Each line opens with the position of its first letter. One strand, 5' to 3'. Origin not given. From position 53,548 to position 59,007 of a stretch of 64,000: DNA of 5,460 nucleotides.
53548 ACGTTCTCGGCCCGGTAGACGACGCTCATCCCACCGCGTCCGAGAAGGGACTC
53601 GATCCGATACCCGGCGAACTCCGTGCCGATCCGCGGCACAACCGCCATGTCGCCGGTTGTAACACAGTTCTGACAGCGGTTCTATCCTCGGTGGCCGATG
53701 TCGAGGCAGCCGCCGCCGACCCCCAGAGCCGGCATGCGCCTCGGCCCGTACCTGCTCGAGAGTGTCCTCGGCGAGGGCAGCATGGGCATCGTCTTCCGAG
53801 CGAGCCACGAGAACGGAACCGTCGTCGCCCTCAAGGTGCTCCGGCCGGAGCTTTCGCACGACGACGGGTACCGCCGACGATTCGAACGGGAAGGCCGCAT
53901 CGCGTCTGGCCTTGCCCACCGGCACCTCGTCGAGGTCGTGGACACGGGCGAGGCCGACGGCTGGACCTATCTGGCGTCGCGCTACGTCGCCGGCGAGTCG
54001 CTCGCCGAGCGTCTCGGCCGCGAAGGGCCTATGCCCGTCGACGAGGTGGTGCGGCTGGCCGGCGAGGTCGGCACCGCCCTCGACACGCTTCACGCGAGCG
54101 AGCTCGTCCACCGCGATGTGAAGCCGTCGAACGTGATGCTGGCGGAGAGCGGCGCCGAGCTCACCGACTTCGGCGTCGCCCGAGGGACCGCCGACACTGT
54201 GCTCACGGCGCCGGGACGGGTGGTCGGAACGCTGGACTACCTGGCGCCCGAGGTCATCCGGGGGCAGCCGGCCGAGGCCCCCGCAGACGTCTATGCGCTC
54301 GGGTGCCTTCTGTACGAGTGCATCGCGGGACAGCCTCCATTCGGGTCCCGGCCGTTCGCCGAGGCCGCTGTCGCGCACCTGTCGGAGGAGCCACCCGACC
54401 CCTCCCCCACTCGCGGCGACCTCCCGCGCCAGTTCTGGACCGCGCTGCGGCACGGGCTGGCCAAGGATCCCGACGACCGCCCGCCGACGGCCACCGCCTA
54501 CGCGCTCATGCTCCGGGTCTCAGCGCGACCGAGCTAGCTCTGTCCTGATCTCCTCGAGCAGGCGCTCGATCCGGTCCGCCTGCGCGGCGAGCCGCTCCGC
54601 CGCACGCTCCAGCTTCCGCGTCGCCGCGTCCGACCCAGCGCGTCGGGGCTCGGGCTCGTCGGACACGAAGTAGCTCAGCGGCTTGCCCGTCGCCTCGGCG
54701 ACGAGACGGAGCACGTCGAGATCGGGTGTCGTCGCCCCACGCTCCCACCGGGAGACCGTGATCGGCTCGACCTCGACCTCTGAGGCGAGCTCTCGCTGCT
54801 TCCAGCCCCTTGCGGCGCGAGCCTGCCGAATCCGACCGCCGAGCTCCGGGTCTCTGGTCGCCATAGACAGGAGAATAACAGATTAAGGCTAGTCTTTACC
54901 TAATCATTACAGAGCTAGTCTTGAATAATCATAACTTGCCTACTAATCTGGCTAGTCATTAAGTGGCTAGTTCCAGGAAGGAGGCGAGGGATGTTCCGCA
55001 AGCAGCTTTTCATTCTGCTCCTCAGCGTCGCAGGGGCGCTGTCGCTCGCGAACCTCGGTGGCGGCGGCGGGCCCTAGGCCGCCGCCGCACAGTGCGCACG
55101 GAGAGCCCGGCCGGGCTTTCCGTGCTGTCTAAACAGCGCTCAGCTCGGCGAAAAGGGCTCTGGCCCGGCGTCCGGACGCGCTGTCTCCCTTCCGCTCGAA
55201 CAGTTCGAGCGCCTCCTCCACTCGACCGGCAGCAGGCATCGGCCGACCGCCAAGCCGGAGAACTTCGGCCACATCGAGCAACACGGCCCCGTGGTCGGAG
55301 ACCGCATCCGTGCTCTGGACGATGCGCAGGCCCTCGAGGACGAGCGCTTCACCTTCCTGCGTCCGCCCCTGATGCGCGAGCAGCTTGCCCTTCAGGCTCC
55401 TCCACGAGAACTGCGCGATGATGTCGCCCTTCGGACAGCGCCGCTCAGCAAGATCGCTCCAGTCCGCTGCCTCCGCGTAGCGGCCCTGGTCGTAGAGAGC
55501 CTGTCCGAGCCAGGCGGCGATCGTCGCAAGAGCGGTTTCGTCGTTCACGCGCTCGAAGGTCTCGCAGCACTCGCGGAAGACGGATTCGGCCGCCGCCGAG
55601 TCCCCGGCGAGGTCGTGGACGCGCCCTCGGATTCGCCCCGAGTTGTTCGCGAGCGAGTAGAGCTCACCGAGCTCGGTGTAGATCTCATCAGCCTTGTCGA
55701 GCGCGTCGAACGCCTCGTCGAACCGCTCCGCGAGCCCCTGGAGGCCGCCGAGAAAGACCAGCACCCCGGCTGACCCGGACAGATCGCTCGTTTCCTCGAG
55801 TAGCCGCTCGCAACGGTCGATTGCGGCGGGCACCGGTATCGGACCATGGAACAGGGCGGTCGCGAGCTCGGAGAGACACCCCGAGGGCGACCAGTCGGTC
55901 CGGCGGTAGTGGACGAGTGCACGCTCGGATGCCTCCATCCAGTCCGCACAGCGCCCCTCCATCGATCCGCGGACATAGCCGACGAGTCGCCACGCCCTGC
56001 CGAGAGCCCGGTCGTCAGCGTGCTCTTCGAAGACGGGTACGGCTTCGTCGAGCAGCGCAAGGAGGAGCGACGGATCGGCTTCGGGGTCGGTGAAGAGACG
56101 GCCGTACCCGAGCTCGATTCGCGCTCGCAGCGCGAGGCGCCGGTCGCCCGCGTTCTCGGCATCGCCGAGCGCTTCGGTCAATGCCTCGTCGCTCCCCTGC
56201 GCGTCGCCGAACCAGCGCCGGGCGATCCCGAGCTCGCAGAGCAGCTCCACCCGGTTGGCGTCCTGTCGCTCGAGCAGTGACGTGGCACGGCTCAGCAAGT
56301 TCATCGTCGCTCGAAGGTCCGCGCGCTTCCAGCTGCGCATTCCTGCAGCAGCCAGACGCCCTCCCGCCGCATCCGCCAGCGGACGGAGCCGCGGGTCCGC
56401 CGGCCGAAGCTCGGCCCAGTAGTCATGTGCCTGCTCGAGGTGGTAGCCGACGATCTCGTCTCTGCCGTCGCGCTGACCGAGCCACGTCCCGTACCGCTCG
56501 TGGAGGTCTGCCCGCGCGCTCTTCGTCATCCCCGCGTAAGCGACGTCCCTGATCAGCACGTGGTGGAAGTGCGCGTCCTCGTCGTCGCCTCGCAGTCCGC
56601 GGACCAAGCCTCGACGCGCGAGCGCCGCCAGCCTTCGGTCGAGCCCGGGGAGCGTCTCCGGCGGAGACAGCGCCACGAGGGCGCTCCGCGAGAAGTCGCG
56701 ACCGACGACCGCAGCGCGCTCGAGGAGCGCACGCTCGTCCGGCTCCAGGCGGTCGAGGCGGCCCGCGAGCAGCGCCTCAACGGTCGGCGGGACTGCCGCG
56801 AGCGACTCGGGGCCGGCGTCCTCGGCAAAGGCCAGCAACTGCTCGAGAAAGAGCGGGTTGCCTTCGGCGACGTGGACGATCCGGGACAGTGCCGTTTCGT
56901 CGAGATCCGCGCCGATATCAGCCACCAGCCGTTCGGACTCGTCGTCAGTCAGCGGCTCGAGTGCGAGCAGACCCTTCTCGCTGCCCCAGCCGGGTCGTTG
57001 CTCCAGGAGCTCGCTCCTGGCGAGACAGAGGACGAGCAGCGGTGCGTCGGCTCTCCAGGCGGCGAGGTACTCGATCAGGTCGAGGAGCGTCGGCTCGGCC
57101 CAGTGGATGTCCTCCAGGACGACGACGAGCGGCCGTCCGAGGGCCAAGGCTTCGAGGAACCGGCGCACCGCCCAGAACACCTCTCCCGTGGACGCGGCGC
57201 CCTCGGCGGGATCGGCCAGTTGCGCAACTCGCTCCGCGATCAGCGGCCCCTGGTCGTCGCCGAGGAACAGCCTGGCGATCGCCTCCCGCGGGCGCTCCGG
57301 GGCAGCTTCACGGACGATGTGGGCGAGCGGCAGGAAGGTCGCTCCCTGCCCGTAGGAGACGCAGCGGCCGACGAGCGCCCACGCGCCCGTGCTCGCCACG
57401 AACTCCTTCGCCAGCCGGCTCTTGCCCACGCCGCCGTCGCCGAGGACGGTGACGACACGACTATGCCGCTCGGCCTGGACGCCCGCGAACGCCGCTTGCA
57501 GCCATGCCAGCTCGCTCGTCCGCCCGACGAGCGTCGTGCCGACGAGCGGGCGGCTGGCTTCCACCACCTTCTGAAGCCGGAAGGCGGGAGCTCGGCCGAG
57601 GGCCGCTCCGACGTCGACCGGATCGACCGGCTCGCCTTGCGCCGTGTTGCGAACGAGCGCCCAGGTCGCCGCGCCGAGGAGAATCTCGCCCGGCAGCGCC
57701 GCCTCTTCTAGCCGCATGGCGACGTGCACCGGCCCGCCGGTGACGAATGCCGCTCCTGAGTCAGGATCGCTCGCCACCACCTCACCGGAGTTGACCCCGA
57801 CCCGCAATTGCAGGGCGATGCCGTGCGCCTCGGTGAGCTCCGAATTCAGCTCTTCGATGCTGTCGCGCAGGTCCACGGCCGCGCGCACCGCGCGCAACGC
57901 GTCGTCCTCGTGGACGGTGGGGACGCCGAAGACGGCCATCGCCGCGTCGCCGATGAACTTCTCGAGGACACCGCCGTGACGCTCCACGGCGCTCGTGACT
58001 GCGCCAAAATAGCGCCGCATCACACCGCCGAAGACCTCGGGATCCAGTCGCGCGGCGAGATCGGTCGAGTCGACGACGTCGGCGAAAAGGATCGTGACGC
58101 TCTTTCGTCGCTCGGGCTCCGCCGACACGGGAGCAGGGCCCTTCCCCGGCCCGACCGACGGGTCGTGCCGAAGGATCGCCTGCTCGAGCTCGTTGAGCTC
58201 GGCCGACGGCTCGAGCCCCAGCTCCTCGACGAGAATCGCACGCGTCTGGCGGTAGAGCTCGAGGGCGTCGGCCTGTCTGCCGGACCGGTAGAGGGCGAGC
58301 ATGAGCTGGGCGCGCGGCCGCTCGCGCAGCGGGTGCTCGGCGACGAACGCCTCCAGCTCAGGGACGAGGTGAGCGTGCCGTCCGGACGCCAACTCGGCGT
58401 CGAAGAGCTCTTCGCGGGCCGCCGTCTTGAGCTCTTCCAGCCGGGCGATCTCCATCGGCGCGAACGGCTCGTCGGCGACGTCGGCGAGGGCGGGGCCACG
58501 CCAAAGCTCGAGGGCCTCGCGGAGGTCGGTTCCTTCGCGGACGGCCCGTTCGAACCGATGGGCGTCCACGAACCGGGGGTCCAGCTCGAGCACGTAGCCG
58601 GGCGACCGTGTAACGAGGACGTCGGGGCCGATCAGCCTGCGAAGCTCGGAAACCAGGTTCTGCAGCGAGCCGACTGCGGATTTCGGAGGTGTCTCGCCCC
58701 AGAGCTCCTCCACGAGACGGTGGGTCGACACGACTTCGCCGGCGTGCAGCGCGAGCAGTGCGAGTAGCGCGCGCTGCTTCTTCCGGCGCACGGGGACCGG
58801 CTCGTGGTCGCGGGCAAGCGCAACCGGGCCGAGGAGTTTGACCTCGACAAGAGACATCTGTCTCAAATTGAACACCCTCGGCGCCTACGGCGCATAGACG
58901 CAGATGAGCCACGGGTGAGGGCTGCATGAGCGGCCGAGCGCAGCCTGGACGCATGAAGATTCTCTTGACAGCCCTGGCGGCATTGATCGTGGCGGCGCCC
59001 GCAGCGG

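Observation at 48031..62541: Duplicated AfsR-like signalling island: SARP regulators with an inserted nucleotide-cyclase domain, flanking two Ser/Thr kinases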

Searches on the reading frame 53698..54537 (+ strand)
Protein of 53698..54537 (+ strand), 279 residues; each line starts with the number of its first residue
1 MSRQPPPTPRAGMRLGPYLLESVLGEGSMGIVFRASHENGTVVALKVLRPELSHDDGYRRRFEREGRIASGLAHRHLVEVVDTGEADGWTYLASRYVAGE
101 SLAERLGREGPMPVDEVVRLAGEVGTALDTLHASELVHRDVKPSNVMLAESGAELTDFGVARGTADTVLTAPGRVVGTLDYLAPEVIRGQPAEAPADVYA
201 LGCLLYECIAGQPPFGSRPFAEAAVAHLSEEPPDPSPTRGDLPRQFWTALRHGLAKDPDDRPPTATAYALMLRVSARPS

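Call 7: search_protein_families(library=pfam, proteins=[window:53698-54537:+], max_evalue=0.01)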
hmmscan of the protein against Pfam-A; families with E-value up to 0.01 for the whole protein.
window:53698-54537:+ (279 aa): 4 families
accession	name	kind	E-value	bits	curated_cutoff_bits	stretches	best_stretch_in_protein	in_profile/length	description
PF00069.31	Pkinase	-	6.3e-45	154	31.7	1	20-263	3-253/263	Protein kinase domain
PF07714.23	PK_Tyr_Ser-Thr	-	1.1e-27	97.4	23.1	1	21-263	4-250/258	Protein tyrosine and serine/threonine kinase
PF03109.22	ABC1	-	9.6e-06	25.3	22.9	1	24-54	38-68/244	ABC1 atypical kinase-like domain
PF01636.29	APH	-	7.5e-05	23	23.2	0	55-133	30-109/239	Phosphotransferase enzyme family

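Call 56: search_protein_families(library=ncbifam, proteins=[window:53698-54537:+], max_evalue=0.01)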
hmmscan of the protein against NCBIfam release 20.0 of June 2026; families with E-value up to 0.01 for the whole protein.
window:53698-54537:+ (279 aa): 18 families
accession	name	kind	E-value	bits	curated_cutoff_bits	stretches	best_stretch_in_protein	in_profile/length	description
NF033483.0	PknB_PASTA_kin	equivalog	1.1e-69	235.9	450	1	18-269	9-262/563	Stk1 family PASTA domain-containing Ser/Thr kinase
NF052427.1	StpK7MSMEG_1200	equivalog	1.9e-59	201.7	900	1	14-270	5-263/601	serine/threonine protein kinase StpK7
NF047741.1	antiphage_MADS6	equivalog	9.1e-41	140.1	460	2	116-274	300-459/612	methylation-associated defense system protein kinase MAD6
NF053615.1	SerThrKinAfsKStmc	equivalog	3.8e-40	138.3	1300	1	12-236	9-233/809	protein serine/threonine kinase AfsK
TIGR03903.1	TOMM_kin_cyc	equivalog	5.1e-37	127.3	705.75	1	40-269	3-241/1267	TOMM system kinase/cyclase fusion protein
NF009651.0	PRK13184.1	equivalog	2.3e-29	102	839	1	17-262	3-277/932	serine/threonine-protein kinase PknD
NF038150.1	lanthi_synth_IV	equivalog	4.7e-25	88.1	650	1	8-269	181-451/851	class IV lanthionine synthetase LanL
NF033442.0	BREX_PglW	equivalog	1.1e-22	79.7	990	2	6-161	501-660/1391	BREX system serine/threonine kinase PglW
NF038151.1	lanthi_synth_III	equivalog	5.3e-15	54.9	575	1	16-214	220-428/833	class III lanthionine synthetase LanKC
NF011463.0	PRK14879.1-4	equivalog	1.3e-08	34.6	188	1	91-162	94-161/237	Kae1-associated kinase Bud32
NF011464.0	PRK14879.1-7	equivalog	4e-07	30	246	1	92-162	83-150/221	Kae1-associated kinase Bud32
TIGR03724.2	arch_bud32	equivalog_domain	6.9e-07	28.9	125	1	92-165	70-135/193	KEOPS complex kinase/ATPase Bud32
NF043056.1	T4SS_LegK1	equivalog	1.8e-06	26.8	550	1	134-205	208-280/516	Dot/Icm T4SS effector kinase LegK1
NF058632.1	SerThrKinPrkT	equivalog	2.2e-05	23.6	280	1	18-156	23-158/322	serine/threonine protein kinase PrkT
NF007174.0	PRK09605.1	equivalog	2.9e-05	22.8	447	1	92-165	413-477/535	bifunctional N(6)-L-threonylcarbamoyladenine synthase/serine/threonine protein kinase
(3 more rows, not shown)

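Call 86: search_protein_families(library=padloc, proteins=[window:53698-54537:+], max_evalue=0.001)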
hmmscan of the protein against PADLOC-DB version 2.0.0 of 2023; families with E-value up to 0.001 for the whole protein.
window:53698-54537:+ (279 aa): 34 families (the best 25 are shown)
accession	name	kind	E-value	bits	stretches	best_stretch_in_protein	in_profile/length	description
PDLC04053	PD-T4-6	-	7.7e-85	283.1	1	13-272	6-268/311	-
PDLC04043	PD-T4-6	-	4.1e-84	281.2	1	13-269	12-271/452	-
PDLC04042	PD-T4-6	-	3.9e-79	264.3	1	15-272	8-269/292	-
PDLC04039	PD-T4-6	-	1.3e-74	249.8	1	8-270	6-270/458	-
PDLC04041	PD-T4-6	-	4.7e-71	238.3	1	10-275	22-293/443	-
PDLC04061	PD-T4-6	-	1.1e-70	237.7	1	15-267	15-275/510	-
PDLC04054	PD-T4-6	-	3.1e-67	225.4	1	16-270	11-268/347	-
PDLC04060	PD-T4-6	-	1.4e-59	200.3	1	17-267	9-261/486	-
PDLC04138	mad6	-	6e-59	198.6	1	18-273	53-312/659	mads_6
PDLC04052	PD-T4-6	-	5.4e-58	195.4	1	18-266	11-267/496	-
PDLC04047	PD-T4-6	-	1.6e-56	189.7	1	15-264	9-261/327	-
PDLC04057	PD-T4-6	-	2e-52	176.7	1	18-264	10-259/443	-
PDLC04048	PD-T4-6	-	1.4e-51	173.9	1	20-261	14-258/354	-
PDLC04040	PD-T4-6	-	4.1e-51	172.4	1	24-266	2-256/547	-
PDLC01088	C3a189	-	3.2e-47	159.6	1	22-264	3-250/840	kinase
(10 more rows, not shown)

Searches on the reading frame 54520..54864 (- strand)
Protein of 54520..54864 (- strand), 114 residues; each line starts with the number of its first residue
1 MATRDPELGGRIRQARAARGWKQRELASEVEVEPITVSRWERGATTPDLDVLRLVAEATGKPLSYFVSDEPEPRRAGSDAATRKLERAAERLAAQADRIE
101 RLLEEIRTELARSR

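Call 7: search_protein_families(library=pfam, proteins=[window:54520-54864:-], max_evalue=0.01)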
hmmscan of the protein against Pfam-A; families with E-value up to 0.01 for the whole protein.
window:54520-54864:- (114 aa): 5 families
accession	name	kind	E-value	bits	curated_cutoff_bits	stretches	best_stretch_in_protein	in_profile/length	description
PF01381.28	HTH_3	-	3.1e-14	53.2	23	1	12-66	1-55/55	Helix-turn-helix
PF13560.12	HTH_31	-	6.1e-11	42.9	27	1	7-60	1-55/64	Helix-turn-helix domain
PF12844.13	HTH_19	-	1.1e-05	25.7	30.2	1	9-66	1-58/64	Helix-turn-helix domain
PF13443.12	HTH_26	-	0.00093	19.8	22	1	11-59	1-50/63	Cro/C1-type HTH DNA-binding domain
PF07022.19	Phage_CI_repr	-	0.0011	19.7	22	1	11-68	2-59/65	Bacteriophage CI repressor helix-turn-helix domain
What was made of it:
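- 54520..54864 (-): XRE-family HTH regulator, 114 aa. Call 7.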

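Call 86: search_protein_families(library=padloc, proteins=[window:54520-54864:-], max_evalue=0.001)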
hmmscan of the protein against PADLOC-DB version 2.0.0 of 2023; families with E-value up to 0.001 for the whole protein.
window:54520-54864:- (114 aa): 16 families
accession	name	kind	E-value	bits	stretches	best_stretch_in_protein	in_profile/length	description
PDLC03948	RmrA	-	2e-13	48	1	9-110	10-111/397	-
PDLC03952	RmrA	-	8.1e-13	46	1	11-107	26-122/395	-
PDLC04142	capH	-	2.1e-12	46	1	8-105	7-100/103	capH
PDLC03951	RmrA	-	4.7e-12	43.6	1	10-111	11-110/400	-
PDLC03949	RmrA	-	6.7e-12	42.9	1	11-96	6-90/363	-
PDLC03947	RmrA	-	4.5e-11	40.2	1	8-76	12-80/383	-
PDLC03955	RmrA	-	2.7e-10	38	1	11-91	24-103/371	-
PDLC03954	RmrA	-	5.5e-10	36.7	1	9-111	12-113/380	-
PDLC02926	HTH_VI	-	1.8e-09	35.7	1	8-88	2-83/92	-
PDLC03956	RmrA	-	1.9e-09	35.1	1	9-91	10-90/399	-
PDLC03946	RmrA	-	3.5e-09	33.8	1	11-95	6-91/357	-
PDLC03944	RmrA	-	8e-09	33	1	9-77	8-76/384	-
PDLC03953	RmrA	-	9.3e-09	33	1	8-105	6-98/373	-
PDLC04757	PDC-M64B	-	0.00015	19.7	1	10-45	32-67/128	-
PDLC04762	PDC-M64C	-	0.0003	18.8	1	11-70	31-90/97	-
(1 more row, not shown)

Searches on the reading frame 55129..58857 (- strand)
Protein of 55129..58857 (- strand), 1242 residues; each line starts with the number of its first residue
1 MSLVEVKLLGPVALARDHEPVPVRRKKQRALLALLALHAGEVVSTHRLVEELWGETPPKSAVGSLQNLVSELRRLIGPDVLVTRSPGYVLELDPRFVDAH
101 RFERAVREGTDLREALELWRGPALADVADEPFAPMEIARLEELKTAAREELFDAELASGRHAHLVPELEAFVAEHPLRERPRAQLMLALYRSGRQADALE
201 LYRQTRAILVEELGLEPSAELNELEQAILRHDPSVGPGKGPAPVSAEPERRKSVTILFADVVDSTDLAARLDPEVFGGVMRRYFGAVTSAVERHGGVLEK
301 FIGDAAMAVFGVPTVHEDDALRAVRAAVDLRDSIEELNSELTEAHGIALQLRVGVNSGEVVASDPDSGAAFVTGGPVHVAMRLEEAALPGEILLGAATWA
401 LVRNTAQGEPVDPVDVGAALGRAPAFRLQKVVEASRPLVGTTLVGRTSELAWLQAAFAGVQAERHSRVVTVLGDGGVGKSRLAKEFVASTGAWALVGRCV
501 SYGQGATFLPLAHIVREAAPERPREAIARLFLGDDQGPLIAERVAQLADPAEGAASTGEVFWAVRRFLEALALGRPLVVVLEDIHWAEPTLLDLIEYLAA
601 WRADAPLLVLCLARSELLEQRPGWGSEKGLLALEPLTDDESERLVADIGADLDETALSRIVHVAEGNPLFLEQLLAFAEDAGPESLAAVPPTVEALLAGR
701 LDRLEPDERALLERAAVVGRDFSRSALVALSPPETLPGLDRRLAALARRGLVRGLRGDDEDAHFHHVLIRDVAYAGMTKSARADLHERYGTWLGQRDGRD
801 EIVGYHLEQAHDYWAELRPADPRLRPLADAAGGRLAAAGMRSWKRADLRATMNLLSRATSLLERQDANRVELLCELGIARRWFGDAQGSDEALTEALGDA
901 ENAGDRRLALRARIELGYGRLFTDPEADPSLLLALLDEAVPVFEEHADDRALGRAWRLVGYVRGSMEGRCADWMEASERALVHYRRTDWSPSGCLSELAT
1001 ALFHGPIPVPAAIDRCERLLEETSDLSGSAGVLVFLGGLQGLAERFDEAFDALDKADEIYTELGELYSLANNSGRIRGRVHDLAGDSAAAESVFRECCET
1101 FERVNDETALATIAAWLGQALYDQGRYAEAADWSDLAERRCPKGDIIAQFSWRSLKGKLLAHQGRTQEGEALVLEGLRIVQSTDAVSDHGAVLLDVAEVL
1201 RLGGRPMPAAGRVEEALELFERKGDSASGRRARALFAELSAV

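Call 7: search_protein_families(library=pfam, proteins=[window:55129-58857:-], max_evalue=0.01)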
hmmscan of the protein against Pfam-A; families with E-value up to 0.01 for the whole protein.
window:55129-58857:- (1242 aa): 8 families
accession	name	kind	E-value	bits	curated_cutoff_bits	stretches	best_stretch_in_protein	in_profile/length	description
PF03704.23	BTAD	-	2.6e-40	138.6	22.1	1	107-229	24-146/146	Bacterial transcriptional activator domain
PF13191.12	AAA_16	-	1.2e-20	75.1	32.6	1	443-609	2-166/167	AAA ATPase domain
PF00211.25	Guanylate_cyc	-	4e-16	59.6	21.9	1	248-414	3-168/183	Adenylate and Guanylate cyclase catalytic domain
PF13424.12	TPR_12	-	3.6e-09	37.1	30.1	1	1155-1221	8-76/77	Tetratricopeptide repeat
PF00486.34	Trans_reg_C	-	4.5e-09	36.7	26.2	1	26-90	8-77/77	Transcriptional regulatory protein, C terminal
PF13401.12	AAA_22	-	0.00057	20.6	27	1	465-602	4-108/130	AAA domain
PF07719.23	TPR_2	-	0.0036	17.8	27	0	1115-1132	5-22/34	Tetratricopeptide repeat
PF12895.13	ANAPC3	-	0.0059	17.3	27.2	0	1105-1172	16-78/82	Anaphase-promoting complex, cyclosome, subunit 3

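Call 56: search_protein_families(library=ncbifam, proteins=[window:55129-58857:-], max_evalue=0.01)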
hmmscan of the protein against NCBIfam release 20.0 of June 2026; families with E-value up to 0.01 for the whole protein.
window:55129-58857:- (1242 aa): 4 families
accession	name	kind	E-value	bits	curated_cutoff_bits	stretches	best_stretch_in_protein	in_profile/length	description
NF053617.1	SARPRegAfsRStmc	equivalog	9.1e-56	189.4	1430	2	6-244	31-282/986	SARP-family global regulator AfsR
TIGR03903.1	TOMM_kin_cyc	equivalog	5.2e-48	163.7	705.75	1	193-798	232-867/1267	TOMM system kinase/cyclase fusion protein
NF041231.1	BagI_FevR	exception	6e-43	147.3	500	1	23-237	13-241/315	AfsR/SARP family transcriptional regulator BagI/FevR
NF058673.1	LipAdnlyCyLipJMY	equivalog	3.7e-07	29.2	800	1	251-400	293-420/449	bifunctional lipase/adenylate cyclase LipJ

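Call 86: search_protein_families(library=padloc, proteins=[window:55129-58857:-], max_evalue=0.001)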
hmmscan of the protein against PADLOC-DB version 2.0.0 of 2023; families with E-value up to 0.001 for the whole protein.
window:55129-58857:- (1242 aa): 8 families
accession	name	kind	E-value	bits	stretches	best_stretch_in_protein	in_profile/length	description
PDLC02367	PycC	-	5.9e-14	50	1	254-362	44-149/226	-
PDLC00734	PycC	-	1.5e-13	48.6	1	248-385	184-322/374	Pycsar cyclase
PDLC00766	PycC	-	8.6e-10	36.4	1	254-362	44-152/232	Pycsar cyclase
PDLC02370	PycC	-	2.3e-07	28.5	1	251-359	79-189/340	-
PDLC00764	PycC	-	1.3e-06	25.6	1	252-359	93-204/449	Pycsar cyclase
PDLC02369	PycC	-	1.9e-05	22.4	1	252-363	45-149/248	-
PDLC02368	PycC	-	4.3e-05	21.2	1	253-360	44-150/234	-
PDLC01171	TPR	-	0.00017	18.7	1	3-95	379-468/504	TPR repeats containing protein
